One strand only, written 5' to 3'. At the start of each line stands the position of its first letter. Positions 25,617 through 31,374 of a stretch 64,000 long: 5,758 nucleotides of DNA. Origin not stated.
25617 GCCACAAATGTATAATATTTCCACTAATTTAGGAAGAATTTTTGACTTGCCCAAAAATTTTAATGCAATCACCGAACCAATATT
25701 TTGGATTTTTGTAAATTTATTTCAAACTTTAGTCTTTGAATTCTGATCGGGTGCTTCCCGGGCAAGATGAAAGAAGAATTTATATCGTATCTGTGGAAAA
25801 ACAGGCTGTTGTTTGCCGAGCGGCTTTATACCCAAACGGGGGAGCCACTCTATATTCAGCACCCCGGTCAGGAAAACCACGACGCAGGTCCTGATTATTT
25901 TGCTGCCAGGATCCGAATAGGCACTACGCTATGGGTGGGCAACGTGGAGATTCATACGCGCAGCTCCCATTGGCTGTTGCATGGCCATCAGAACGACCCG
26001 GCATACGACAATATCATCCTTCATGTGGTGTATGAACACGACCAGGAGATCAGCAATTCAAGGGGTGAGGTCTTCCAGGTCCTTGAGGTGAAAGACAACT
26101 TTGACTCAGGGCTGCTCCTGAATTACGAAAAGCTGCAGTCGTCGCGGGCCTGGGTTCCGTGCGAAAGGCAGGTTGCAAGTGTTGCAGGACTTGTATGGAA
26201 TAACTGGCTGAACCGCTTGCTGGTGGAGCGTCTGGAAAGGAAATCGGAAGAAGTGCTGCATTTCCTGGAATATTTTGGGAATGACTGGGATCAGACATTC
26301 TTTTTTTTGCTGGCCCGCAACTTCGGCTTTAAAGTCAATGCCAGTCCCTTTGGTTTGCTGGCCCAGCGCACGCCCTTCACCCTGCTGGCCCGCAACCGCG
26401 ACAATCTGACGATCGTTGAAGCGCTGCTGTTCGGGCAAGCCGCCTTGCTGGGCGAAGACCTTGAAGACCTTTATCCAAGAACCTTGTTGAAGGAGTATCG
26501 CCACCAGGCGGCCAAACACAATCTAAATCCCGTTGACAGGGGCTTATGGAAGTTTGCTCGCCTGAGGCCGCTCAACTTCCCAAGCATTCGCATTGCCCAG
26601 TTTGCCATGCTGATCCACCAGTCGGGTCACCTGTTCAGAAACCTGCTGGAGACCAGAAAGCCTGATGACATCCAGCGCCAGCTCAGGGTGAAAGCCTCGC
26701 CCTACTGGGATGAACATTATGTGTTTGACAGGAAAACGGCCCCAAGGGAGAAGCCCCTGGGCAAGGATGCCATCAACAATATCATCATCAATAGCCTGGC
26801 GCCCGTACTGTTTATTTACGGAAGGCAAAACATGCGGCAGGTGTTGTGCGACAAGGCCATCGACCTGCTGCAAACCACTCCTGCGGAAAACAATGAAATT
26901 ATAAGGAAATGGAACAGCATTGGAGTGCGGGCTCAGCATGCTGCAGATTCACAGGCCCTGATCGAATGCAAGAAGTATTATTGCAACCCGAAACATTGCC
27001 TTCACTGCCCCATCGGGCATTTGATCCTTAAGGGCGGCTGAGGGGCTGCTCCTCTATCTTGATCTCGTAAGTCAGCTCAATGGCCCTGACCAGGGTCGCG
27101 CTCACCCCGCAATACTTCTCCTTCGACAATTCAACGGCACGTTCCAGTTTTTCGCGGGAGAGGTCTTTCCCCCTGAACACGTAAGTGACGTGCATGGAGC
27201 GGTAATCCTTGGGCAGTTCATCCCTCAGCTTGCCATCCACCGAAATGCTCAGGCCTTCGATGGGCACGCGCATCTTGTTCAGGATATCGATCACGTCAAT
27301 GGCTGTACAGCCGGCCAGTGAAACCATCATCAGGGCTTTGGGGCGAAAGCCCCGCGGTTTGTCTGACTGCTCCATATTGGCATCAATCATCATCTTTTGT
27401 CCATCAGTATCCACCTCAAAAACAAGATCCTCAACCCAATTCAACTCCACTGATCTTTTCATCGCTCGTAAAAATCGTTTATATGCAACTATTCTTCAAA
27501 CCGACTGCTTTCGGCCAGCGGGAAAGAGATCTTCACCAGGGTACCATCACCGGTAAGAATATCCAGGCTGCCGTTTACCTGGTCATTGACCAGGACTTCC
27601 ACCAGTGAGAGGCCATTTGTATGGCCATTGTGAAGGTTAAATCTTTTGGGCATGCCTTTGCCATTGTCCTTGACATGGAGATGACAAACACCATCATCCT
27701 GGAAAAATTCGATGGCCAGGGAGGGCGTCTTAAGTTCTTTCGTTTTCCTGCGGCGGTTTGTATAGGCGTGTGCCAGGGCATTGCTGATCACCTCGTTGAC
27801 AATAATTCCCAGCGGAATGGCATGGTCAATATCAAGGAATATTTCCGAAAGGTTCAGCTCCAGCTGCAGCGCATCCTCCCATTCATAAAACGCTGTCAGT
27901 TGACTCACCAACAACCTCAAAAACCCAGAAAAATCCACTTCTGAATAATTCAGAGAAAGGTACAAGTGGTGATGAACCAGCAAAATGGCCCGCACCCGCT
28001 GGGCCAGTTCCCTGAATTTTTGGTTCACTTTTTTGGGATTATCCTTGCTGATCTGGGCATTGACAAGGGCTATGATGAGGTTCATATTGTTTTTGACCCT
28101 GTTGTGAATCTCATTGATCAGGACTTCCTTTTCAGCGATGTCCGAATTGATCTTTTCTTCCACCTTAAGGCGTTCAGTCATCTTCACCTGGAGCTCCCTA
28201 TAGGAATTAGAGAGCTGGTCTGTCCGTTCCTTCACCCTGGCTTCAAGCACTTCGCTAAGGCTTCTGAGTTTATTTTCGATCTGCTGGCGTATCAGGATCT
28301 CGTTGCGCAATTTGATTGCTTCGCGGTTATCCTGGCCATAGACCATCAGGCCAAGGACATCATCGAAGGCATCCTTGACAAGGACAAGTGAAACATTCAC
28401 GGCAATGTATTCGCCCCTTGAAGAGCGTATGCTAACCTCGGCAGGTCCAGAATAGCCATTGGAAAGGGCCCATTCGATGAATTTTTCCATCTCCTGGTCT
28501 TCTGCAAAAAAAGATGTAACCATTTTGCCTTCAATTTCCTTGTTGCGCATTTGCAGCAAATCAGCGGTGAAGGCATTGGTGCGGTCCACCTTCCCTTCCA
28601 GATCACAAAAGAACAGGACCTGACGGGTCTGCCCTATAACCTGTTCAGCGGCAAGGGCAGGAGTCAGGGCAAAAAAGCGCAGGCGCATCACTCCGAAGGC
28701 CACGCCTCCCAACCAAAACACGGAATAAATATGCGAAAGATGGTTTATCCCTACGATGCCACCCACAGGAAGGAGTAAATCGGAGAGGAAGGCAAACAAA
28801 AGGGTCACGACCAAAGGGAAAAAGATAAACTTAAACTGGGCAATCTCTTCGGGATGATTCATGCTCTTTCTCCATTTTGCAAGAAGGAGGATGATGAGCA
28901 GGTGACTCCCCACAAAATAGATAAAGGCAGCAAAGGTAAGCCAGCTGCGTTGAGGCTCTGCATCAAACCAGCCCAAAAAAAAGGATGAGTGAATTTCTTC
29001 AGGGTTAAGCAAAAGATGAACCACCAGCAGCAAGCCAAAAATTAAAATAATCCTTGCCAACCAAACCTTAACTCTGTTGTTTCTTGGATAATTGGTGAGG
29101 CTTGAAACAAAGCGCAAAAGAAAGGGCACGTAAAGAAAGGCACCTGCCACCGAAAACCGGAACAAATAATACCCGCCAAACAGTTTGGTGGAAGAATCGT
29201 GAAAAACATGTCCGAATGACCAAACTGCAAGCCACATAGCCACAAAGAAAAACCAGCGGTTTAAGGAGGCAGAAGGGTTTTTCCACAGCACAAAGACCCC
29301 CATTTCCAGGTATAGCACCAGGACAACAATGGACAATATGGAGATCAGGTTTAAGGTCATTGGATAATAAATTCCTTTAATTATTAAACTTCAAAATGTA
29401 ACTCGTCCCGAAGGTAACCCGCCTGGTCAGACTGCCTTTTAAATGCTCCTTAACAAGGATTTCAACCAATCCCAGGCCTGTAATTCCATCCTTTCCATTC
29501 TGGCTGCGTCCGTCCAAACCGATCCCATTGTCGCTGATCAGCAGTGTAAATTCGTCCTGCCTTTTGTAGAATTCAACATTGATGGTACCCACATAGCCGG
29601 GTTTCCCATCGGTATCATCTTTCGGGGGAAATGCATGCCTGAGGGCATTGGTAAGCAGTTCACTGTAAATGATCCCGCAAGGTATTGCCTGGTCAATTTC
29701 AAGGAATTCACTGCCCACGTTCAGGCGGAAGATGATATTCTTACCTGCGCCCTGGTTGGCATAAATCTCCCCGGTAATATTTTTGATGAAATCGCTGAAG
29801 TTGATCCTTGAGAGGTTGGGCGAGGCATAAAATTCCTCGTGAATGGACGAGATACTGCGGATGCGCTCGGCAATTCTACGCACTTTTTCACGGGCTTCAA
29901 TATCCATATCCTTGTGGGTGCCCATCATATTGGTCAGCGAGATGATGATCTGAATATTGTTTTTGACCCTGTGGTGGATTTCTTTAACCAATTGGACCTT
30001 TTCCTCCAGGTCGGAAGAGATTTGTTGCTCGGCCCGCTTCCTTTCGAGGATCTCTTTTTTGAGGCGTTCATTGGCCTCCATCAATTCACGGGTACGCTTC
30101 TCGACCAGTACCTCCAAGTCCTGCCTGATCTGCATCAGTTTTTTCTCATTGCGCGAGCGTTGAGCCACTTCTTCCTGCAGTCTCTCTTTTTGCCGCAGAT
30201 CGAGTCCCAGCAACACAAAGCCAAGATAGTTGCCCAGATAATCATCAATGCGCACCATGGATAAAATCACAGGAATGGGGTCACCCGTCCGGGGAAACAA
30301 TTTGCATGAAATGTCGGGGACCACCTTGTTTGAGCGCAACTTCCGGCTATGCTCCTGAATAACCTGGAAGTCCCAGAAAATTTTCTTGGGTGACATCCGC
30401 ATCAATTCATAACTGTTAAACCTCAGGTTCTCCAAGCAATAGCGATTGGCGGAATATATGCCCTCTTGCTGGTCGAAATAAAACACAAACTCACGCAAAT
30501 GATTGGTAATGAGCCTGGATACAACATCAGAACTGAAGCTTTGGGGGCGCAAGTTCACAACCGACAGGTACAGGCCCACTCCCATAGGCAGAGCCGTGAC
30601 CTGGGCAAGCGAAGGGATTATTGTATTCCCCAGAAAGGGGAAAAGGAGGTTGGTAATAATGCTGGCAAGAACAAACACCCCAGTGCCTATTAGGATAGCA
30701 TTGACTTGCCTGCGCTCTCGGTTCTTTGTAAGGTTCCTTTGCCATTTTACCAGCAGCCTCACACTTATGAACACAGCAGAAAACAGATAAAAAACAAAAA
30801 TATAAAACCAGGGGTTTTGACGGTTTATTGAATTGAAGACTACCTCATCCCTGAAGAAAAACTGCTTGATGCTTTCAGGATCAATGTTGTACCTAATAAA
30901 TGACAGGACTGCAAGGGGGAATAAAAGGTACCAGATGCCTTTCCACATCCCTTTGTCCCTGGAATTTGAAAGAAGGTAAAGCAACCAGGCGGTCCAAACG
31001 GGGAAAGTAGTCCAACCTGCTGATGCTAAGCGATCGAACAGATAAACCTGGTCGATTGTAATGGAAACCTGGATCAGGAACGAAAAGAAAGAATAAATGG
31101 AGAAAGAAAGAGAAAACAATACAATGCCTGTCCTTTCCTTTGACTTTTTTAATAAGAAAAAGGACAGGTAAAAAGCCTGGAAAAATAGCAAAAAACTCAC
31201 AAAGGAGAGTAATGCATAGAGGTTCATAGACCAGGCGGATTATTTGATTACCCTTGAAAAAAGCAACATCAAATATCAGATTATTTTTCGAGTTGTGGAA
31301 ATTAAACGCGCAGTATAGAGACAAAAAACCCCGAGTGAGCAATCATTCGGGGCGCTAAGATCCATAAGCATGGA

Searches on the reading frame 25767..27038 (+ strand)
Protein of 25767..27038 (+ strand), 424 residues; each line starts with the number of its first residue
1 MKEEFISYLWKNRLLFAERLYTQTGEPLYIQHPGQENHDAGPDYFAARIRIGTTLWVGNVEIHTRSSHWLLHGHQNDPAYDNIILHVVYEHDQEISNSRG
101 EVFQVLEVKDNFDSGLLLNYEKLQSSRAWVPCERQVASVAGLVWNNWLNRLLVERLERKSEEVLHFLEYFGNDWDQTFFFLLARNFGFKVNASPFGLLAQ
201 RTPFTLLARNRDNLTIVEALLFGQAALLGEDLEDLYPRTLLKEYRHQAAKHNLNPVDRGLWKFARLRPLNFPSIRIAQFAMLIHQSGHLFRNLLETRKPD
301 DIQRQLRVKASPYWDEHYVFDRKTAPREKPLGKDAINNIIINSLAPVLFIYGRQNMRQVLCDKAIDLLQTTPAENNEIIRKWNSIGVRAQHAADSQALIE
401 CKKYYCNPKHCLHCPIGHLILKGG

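Call 17: search_protein_families(library=pfam, proteins=[window:25767-27038:+], max_evalue=0.00001)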
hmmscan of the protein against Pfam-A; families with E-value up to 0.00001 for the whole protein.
window:25767-27038:+ (424 aa): 1 family
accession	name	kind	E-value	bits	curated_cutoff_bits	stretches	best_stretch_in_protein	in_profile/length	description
PF11013.13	DUF2851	-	1.7e-135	452.3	25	1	3-376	1-374/375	Protein of unknown function (DUF2851)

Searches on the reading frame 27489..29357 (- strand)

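Call 57: search_protein_families(library=pfam, proteins=[window:27489-29357:-], max_evalue=1e-8)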
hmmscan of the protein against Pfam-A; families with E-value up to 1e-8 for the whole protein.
window:27489-29357:- (622 aa): 1 family
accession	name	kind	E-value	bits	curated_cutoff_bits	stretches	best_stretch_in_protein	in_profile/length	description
PF07568.18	HisKA_2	-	1.7e-17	63.7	22.3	1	416-490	1-75/76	Histidine kinase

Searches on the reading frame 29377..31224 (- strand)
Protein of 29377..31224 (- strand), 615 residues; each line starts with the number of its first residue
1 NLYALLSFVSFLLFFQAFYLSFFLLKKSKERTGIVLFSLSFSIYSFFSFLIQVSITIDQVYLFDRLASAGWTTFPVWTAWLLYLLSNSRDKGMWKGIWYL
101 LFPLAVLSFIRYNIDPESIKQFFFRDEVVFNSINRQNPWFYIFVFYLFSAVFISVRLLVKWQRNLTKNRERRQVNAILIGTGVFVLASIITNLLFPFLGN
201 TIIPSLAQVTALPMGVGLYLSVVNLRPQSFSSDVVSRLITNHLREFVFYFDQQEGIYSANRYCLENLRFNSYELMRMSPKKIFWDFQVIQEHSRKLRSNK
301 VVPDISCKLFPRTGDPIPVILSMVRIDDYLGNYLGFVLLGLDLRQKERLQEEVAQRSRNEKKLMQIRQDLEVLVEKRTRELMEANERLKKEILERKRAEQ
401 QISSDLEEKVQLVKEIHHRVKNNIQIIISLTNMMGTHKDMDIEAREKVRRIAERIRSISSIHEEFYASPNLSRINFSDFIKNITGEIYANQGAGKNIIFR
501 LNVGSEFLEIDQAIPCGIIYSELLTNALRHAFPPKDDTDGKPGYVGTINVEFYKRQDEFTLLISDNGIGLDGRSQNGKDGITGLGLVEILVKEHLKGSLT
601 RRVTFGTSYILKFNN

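Call 57: search_protein_families(library=pfam, proteins=[window:29377-31224:-], max_evalue=1e-8)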
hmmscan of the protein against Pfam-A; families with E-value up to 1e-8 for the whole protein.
window:29377-31224:- (615 aa): 1 family
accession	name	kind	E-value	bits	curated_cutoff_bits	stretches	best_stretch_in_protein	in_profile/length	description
PF07568.18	HisKA_2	-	6.7e-20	71.4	22.3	1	415-488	1-73/76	Histidine kinase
